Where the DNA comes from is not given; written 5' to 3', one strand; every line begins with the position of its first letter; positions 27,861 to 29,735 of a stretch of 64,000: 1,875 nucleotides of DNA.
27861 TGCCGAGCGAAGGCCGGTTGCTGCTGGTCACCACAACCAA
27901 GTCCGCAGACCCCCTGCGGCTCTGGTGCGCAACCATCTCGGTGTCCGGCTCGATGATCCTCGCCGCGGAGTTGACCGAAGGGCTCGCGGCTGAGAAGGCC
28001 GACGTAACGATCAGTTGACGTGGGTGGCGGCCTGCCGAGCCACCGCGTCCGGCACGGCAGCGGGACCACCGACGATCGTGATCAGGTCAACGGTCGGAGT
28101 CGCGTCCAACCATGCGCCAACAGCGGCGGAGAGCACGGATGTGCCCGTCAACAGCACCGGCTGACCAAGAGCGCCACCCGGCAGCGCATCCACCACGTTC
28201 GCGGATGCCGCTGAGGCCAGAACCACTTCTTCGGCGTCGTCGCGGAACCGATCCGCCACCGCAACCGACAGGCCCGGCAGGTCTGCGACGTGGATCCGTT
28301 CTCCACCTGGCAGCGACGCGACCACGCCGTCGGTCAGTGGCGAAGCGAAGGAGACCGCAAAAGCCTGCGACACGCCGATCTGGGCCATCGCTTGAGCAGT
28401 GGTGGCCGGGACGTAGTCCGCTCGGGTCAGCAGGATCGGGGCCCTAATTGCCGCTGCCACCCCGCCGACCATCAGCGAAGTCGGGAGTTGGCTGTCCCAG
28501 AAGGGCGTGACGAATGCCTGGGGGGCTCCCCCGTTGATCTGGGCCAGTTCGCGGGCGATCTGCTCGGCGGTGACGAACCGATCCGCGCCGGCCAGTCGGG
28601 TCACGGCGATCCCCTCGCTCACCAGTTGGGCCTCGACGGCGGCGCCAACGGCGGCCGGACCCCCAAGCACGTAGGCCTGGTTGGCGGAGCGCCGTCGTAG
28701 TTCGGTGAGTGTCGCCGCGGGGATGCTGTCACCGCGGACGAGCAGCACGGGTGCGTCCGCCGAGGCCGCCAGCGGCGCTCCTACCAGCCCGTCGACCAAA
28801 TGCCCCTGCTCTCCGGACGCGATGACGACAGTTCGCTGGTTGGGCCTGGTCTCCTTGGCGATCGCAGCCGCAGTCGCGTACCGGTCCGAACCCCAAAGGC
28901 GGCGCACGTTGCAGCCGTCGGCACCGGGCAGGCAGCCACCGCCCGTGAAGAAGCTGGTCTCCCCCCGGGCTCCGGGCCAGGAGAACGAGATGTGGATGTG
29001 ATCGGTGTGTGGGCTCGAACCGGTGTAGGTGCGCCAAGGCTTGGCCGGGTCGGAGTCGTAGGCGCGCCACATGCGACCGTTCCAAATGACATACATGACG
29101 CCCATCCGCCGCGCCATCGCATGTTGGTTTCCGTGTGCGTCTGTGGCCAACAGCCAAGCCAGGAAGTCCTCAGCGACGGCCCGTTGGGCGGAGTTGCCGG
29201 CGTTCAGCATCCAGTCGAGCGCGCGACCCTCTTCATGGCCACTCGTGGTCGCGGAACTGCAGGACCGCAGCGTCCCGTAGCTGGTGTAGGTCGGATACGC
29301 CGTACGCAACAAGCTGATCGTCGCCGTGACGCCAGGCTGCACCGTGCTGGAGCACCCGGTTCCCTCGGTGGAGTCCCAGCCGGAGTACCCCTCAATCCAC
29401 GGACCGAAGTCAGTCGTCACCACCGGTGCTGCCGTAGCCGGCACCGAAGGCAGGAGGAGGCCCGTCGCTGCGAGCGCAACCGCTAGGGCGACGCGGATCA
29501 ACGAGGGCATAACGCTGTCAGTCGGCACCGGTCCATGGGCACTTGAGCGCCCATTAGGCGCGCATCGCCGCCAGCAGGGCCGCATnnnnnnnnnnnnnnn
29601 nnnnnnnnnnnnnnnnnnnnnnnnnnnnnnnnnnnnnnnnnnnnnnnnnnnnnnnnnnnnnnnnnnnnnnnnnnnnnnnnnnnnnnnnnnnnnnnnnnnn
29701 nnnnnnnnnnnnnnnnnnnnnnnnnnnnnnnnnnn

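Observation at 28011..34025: Operon of three different peptidoglycan hydrolases, each fused to a triple CWB2 wall-binding module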

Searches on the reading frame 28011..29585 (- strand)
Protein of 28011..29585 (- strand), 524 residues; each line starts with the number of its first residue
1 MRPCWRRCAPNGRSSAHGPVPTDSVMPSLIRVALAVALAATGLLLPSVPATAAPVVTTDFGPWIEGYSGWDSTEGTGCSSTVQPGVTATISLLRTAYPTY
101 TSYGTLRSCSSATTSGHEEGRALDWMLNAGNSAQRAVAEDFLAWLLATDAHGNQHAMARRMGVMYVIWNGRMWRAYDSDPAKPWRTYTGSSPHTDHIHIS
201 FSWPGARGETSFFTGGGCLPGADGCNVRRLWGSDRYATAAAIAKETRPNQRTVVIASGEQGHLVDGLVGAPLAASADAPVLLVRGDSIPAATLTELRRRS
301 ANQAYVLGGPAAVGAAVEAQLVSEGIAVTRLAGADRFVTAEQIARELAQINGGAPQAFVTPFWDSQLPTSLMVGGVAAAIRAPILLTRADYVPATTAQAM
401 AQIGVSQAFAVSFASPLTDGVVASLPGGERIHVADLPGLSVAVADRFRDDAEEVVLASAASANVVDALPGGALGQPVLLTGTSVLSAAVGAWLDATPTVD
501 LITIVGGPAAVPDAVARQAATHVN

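Call 3: search_protein_families(library=pfam, proteins=[window:28011-29585:-], max_evalue=0.01)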
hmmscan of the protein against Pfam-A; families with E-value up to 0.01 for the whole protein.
window:28011-29585:- (524 aa): 1 family
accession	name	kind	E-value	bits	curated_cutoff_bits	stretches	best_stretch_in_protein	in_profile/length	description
PF04122.17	CW_binding_2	-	5.9e-31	107.3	24.9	3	229-318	1-73/73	Cell wall binding domain 2 (CWB2)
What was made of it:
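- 28014..28901 (-): Triple CWB2 module of the VldE-like protein (about aa 204-499). PF04122 gives 3 stretches and 107.3 bits (call 3).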

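Call 4: search_protein_families(library=ncbifam, proteins=[window:28011-29585:-], max_evalue=0.01)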
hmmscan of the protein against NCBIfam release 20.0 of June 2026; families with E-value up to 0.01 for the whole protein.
window:28011-29585:- (524 aa): 1 family
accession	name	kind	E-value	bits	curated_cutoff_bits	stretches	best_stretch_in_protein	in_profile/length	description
NF033435.1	S-layer_Clost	equivalog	2.3e-14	53.2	650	1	258-347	424-522/728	S-layer protein SlpA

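Call 37: search_protein_representatives(protein=window:28011-29510:-)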
Query: 499 residues. Proteins with E-value up to 0.001 (for the whole library): 25306; up to 1e-10: 17671; up to 1e-30: 942. The best 150 are listed.
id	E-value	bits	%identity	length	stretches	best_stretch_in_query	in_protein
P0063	1.7e-127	442.4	52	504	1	6-496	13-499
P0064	3.1e-95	336.0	42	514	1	5-493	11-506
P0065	2.0e-93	330.0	42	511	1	13-496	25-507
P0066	6.8e-92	325.0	43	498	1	6-487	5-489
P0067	1.2e-88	314.3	44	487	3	26-322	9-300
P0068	5.0e-88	312.2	45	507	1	9-496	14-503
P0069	2.8e-86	306.5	46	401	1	101-492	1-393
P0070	7.6e-81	288.5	43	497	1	16-491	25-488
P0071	2.2e-69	250.7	41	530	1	9-493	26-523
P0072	1.1e-67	245.1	40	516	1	1-495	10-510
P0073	2.4e-67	244.0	46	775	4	10-191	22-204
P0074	8.4e-61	222.4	37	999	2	199-494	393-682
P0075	1.1e-58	215.4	39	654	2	33-333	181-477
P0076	4.2e-58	213.5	37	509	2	5-401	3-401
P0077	4.1e-56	207.0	40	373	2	15-191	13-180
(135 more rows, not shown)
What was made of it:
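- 28011..29510 (-): Gene 3: secreted VldE/MT3-type LAS metallopeptidase with a C-terminal triple CWB2 anchor (499 aa). Full-length homologues align over residues 6-496 (call 37).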

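Call 59: find_encoding_contigs(protein=P0064, flank=8000, max_places=3)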
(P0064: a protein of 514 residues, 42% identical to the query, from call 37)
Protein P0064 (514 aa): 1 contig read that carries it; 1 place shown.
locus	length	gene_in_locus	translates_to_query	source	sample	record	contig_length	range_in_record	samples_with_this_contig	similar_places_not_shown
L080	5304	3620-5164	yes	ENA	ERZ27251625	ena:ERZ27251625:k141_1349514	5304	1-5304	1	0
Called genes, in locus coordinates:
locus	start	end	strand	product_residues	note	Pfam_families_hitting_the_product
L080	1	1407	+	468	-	?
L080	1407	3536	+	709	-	PF08486:SpoIID, PF04122:CW_binding_2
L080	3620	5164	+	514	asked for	PF26571:VldE, PF04122:CW_binding_2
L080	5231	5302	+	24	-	?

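Call 60: find_encoding_contigs(protein=P0065, flank=8000, max_places=3)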
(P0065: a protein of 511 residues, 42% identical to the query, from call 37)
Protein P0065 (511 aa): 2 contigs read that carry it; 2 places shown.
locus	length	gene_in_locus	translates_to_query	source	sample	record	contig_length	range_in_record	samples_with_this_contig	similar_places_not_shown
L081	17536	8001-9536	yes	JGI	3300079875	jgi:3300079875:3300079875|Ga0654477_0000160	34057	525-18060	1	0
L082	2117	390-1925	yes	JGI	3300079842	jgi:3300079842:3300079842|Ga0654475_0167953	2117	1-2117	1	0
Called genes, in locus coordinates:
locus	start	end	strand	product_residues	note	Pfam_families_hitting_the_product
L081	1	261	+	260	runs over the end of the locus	?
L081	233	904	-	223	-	PF01144:CoA_trans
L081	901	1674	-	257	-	PF01144:CoA_trans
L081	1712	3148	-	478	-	PF03816:LytR_cpsA_psr, PF13399:LytR_C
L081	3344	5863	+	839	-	PF27503:Rv3811_N (weak), PF01510:Amidase_2, PF04122:CW_binding_2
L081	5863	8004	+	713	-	PF08486:SpoIID, PF04122:CW_binding_2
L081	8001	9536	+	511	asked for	PF26571:VldE, PF04122:CW_binding_2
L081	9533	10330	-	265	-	-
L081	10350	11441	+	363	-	PF00483:NTP_transferase, PF12804:NTP_transf_3, PF00132:Hexapep (faint), PF25084:LbH_EIF2B, PF25087:GMPPB_C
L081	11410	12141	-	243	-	PF11303:DUF3105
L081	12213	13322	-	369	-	PF06224:AlkZ-like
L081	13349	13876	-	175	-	-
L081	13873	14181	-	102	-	-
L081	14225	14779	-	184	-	-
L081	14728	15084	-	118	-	-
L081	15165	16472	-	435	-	PF01996:F420_ligase, PF00881:Nitroreductase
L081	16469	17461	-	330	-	PF01933:CofD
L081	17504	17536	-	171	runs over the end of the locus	-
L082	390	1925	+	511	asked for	PF26571:VldE, PF04122:CW_binding_2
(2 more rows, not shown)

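Call 61: find_encoding_contigs(protein=P0066, flank=8000, max_places=3)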
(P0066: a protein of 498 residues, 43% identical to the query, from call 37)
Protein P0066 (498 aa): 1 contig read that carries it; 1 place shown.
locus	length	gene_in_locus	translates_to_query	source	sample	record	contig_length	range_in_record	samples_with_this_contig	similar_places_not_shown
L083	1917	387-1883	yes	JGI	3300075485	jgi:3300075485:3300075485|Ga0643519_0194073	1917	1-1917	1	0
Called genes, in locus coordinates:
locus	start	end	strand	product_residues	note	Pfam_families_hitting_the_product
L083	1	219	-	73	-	?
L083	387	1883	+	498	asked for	PF26571:VldE, PF04122:CW_binding_2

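Call 62: find_encoding_contigs(protein=P0068, flank=8000, max_places=3)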
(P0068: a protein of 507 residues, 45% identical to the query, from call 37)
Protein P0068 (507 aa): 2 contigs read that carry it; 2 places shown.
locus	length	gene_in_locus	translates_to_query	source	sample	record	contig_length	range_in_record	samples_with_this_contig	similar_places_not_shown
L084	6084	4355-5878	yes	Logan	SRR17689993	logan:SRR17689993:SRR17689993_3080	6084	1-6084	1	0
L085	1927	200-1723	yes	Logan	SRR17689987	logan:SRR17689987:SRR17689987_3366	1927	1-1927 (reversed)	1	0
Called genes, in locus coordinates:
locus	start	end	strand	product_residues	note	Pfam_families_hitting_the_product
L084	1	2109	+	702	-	?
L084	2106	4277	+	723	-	PF08486:SpoIID, PF04122:CW_binding_2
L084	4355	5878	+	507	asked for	PF26571:VldE, PF04122:CW_binding_2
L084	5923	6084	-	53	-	?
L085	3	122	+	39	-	?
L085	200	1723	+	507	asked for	PF26571:VldE, PF04122:CW_binding_2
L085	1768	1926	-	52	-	?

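Call 65: find_encoding_contigs(protein=P0071, flank=8000, max_places=2)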
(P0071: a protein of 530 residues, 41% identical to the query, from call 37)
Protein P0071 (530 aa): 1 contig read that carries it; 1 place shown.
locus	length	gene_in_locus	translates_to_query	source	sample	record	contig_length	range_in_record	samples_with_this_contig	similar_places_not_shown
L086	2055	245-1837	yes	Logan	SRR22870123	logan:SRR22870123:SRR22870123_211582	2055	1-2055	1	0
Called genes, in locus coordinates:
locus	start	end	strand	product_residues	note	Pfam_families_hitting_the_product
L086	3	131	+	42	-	?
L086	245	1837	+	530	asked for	PF26571:VldE, PF04122:CW_binding_2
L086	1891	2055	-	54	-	?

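Call 66: find_encoding_contigs(protein=P0072, flank=8000, max_places=2)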
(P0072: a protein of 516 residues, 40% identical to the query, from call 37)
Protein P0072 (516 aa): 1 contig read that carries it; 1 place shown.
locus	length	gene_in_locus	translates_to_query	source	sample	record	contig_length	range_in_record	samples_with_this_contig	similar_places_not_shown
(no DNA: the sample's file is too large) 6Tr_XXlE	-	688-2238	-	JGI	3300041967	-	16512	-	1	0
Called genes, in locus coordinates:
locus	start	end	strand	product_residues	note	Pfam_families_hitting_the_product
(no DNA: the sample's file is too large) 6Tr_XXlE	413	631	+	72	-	-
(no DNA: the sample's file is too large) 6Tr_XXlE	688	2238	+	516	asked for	PF26571:VldE, PF04122:CW_binding_2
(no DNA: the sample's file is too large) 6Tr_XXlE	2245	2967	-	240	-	PF00501:AMP-binding (faint)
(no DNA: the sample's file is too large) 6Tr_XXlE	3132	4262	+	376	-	PF13439:Glyco_transf_4, PF13579:Glyco_trans_4_4, PF20706:GT4-conflict, PF00534:Glycos_transf_1, PF13692:Glyco_trans_1_4, PF13524:Glyco_trans_1_2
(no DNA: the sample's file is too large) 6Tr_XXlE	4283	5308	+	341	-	PF00483:NTP_transferase, PF12804:NTP_transf_3, PF00132:Hexapep (faint), PF25084:LbH_EIF2B (weak), PF25087:GMPPB_C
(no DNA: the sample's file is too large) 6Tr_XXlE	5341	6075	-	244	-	PF11303:DUF3105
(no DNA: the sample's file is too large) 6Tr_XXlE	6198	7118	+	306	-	-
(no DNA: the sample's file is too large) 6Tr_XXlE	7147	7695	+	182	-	PF01872:RibD_C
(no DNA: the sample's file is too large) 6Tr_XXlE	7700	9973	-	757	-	-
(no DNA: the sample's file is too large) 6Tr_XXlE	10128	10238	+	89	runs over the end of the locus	PF02467:Whib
